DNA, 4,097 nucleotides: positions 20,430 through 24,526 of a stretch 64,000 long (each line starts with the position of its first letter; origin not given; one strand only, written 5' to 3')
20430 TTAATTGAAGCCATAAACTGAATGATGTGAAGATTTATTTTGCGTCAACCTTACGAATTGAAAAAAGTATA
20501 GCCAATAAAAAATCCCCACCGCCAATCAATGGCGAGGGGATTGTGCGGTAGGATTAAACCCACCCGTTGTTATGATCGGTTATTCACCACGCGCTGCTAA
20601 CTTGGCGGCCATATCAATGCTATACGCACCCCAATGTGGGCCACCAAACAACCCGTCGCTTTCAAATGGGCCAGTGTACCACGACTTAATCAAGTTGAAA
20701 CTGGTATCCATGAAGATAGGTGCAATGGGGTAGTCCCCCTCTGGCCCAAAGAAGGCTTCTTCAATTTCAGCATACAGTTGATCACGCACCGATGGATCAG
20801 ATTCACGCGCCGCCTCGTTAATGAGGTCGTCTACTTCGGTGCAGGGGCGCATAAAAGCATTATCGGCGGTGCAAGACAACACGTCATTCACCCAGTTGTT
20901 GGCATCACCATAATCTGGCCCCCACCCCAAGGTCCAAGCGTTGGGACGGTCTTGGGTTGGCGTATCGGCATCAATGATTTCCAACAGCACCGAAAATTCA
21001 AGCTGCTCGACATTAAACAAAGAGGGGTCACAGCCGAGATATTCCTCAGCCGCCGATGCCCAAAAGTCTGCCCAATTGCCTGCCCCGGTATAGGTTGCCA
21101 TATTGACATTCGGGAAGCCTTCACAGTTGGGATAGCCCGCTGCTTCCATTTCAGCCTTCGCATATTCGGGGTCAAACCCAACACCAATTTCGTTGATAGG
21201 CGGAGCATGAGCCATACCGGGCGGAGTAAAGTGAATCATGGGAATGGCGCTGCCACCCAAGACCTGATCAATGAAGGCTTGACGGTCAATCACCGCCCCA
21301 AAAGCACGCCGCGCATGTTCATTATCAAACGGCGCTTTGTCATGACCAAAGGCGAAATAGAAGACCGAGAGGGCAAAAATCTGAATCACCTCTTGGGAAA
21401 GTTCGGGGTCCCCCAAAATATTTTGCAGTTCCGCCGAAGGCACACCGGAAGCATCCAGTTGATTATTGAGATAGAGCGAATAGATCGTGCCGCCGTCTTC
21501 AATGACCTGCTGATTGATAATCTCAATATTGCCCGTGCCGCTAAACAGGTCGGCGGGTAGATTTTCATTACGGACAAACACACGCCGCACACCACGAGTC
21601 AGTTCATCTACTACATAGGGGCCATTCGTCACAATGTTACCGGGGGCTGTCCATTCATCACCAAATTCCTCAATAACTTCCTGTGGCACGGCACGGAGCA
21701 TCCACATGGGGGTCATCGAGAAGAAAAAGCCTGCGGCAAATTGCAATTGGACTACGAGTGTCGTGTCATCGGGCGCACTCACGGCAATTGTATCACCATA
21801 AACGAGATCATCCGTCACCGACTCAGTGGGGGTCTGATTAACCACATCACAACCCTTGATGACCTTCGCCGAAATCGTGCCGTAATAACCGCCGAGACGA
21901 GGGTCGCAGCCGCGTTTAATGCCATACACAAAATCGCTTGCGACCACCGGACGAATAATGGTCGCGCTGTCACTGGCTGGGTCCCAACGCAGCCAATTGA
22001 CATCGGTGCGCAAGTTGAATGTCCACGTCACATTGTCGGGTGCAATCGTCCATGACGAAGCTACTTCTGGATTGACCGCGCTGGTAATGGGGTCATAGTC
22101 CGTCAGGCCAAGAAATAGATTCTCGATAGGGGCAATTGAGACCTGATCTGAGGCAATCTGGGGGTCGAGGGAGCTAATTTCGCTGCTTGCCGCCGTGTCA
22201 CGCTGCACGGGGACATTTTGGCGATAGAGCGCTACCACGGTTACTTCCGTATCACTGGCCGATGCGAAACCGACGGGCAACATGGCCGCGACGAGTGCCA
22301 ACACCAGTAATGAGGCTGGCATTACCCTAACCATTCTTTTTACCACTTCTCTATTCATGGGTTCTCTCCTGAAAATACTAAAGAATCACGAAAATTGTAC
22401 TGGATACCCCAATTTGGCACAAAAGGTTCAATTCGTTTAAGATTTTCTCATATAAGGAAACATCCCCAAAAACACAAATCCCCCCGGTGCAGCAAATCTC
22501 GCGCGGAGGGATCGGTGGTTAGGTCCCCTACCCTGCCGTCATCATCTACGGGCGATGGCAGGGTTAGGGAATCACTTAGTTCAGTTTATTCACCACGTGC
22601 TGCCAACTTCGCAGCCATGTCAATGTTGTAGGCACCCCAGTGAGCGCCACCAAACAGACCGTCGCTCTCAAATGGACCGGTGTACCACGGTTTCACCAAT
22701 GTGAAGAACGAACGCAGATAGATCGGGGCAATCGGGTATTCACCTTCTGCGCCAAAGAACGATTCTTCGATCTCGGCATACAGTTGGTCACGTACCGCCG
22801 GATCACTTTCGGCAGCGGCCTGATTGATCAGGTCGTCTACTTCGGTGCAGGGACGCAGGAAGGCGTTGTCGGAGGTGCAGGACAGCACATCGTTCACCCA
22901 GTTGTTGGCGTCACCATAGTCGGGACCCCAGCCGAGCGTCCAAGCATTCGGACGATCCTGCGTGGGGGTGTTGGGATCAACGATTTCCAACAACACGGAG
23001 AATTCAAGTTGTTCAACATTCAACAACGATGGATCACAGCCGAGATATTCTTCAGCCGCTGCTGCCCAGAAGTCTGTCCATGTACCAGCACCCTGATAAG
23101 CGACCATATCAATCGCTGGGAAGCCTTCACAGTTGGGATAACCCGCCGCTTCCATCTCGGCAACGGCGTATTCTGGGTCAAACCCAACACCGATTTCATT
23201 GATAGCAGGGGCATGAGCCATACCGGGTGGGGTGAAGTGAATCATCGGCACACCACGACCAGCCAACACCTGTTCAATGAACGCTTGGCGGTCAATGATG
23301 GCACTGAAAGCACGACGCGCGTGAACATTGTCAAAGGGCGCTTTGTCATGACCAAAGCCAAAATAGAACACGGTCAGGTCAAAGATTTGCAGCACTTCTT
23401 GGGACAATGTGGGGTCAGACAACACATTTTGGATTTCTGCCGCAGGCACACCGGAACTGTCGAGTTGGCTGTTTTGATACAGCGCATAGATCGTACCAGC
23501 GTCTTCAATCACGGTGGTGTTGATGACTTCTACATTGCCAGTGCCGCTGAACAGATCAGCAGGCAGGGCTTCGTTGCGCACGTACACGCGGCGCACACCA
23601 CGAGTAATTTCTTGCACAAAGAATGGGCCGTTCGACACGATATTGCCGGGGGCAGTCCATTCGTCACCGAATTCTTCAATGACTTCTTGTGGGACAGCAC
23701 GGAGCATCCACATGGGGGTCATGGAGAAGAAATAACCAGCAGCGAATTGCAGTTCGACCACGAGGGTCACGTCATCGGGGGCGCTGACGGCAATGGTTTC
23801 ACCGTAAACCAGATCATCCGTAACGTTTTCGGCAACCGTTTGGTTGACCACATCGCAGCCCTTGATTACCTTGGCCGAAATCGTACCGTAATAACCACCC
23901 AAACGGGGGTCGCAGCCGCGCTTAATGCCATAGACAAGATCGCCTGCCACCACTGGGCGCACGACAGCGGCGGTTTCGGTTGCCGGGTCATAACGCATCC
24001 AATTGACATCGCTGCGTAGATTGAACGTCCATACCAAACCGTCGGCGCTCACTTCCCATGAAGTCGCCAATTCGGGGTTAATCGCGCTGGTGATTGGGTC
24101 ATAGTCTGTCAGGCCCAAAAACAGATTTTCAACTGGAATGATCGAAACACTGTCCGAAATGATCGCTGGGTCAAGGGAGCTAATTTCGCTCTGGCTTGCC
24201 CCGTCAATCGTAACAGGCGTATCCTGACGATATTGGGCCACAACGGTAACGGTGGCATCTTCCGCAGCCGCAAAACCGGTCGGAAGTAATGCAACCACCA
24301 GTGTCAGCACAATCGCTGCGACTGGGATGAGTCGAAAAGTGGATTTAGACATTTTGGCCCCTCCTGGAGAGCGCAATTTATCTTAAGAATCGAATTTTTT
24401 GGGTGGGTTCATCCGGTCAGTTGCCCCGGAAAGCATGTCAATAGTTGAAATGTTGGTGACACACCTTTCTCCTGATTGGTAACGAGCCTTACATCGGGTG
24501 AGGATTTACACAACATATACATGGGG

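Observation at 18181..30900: Six tandem, individually transcribed paralogues of a family-5 solute-binding protein with no cognate ABC permease or ATPase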

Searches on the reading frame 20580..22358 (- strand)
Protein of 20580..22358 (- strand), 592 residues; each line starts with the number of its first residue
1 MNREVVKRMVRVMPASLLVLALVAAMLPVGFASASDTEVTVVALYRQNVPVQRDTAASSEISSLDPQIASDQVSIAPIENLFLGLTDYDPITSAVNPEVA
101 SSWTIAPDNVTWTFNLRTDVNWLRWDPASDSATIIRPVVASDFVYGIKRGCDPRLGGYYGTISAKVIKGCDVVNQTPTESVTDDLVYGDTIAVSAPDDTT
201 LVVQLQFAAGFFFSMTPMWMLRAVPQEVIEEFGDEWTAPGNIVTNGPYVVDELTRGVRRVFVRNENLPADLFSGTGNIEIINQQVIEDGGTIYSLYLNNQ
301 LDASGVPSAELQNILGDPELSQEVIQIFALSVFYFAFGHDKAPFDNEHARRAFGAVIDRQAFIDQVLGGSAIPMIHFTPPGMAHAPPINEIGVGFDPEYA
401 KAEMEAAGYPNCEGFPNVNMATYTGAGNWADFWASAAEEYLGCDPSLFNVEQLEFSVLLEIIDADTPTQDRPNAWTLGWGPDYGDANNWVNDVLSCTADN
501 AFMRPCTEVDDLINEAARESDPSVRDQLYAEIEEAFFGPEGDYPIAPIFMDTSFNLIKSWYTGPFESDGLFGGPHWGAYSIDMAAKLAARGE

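Call 5: search_protein_families(library=pfam, proteins=[window:20580-22358:-], max_evalue=0.01)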
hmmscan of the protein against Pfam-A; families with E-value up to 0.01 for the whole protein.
window:20580-22358:- (592 aa): 1 family
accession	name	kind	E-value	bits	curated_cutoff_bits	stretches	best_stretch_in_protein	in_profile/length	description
PF00496.27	SBP_bac_5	-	1.1e-49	170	32.4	1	95-499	2-366/368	Bacterial extracellular solute-binding proteins, family 5 Middle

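Call 6: search_protein_families(library=ncbifam, proteins=[window:20580-22358:-], max_evalue=0.01)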
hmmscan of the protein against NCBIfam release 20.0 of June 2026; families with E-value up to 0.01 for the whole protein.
window:20580-22358:- (592 aa): 10 families
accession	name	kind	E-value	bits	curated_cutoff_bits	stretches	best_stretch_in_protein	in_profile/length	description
NF011684.0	PRK15104.1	equivalog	9.2e-36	123.6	947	1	11-564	3-524/543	oligopeptide ABC transporter substrate-binding protein OppA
NF007287.0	PRK09755.1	equivalog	1.3e-29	103.5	1098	1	56-563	38-515/535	ABC transporter substrate-binding protein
NF043070.1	DppA_dipep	equivalog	2.9e-17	62.4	1005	2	323-531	283-489/535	dipeptide ABC transporter periplasmic-binding protein DppA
NF011689.0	PRK15109.1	equivalog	2.9e-13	49.3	560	1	56-529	39-491/547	ABC transporter substrate-binding protein SapA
NF011942.0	PRK15413.1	equivalog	2.5e-11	43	594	1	332-412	268-346/512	glutathione ABC transporter substrate-binding protein GsiB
NF045467.1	Opp4A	equivalog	3.5e-10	38.8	650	1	96-414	80-385/556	oligopeptide ABC transporter substrate-binding protein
TIGR02294.1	nickel_nikA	equivalog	1e-07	30.9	393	1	57-122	12-75/501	nickel ABC transporter substrate-binding protein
NF045468.1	Opp5A_nikA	equivalog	2.9e-07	29.3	600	1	243-413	159-322/488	nickel ABC transporter substrate-binding protein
NF043077.1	MMSYN1_0169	equivalog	0.00085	17.9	650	0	62-127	52-113/896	oligopeptide ABC transporter substrate-binding protein OppA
NF047575.1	opine_bind_CntA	exception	0.0024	16.5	800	0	93-122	75-104/535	staphylopine-dependent metal ABC transporter substrate-binding lipoprotein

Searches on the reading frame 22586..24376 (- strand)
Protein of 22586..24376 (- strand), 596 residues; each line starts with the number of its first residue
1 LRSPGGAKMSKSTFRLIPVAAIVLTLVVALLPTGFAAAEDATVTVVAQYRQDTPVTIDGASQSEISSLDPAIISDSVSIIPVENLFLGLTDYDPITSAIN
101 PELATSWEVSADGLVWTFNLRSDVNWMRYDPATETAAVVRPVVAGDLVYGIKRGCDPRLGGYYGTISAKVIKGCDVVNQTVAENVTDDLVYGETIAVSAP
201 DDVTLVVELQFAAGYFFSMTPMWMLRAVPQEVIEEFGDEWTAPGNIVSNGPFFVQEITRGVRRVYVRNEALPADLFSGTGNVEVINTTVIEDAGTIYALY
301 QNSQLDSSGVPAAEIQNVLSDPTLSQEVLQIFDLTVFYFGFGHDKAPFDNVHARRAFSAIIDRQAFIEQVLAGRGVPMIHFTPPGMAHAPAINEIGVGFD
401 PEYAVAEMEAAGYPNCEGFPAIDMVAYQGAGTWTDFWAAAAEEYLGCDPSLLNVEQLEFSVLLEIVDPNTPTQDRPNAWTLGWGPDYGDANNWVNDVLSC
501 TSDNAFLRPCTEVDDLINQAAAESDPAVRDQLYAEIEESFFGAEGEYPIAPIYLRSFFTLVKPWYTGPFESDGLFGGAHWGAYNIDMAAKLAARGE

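Call 5: search_protein_families(library=pfam, proteins=[window:22586-24376:-], max_evalue=0.01)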
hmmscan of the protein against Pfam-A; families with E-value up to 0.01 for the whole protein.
window:22586-24376:- (596 aa): 1 family
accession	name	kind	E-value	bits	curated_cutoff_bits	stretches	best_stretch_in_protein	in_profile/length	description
PF00496.27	SBP_bac_5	-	4.4e-48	164.7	32.4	1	99-503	2-366/368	Bacterial extracellular solute-binding proteins, family 5 Middle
